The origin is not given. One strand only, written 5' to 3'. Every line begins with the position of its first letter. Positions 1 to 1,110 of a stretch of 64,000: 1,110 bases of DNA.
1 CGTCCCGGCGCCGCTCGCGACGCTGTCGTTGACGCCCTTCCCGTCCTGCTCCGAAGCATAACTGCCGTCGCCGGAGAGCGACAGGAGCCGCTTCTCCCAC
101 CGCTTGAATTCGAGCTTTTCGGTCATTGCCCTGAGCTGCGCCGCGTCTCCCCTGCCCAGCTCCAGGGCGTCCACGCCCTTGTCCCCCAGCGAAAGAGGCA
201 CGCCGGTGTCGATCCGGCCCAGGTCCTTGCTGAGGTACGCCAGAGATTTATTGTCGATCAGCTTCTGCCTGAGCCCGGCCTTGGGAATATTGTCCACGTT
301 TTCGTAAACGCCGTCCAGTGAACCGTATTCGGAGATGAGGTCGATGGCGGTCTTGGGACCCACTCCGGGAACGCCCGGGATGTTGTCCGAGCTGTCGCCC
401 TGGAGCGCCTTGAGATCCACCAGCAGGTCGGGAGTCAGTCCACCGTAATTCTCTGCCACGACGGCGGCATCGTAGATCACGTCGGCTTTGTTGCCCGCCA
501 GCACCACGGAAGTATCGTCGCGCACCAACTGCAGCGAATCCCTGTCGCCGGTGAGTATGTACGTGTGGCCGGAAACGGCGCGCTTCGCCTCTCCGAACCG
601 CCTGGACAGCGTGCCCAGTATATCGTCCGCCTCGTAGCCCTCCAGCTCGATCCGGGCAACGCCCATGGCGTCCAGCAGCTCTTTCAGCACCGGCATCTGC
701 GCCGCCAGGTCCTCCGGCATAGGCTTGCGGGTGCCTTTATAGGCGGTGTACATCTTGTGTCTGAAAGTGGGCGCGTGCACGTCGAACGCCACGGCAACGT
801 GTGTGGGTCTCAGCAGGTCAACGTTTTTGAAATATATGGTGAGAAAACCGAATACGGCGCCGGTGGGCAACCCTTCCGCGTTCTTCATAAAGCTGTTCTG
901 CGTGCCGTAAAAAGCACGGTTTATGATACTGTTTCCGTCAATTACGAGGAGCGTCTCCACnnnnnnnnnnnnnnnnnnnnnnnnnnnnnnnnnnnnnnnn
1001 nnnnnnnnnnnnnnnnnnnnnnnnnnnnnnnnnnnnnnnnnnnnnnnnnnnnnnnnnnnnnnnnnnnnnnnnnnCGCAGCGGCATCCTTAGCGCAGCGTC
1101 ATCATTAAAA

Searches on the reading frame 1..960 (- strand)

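Call 49: search_protein_families(library=pfam, proteins=[window:1-960:-], max_evalue=0.001)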
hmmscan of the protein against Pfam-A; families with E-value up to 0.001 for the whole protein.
window:1-960:- (320 aa): 2 families
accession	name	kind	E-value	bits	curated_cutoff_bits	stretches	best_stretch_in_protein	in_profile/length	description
PF02739.22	5_3_exonuc_N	-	8e-55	185.4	34.3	1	3-173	1-164/164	5'-3' exonuclease, N-terminal resolvase-like domain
PF01367.25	5_3_exonuc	-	2.3e-29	102.2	40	1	176-258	2-84/97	5'-3' exonuclease, C-terminal SAM fold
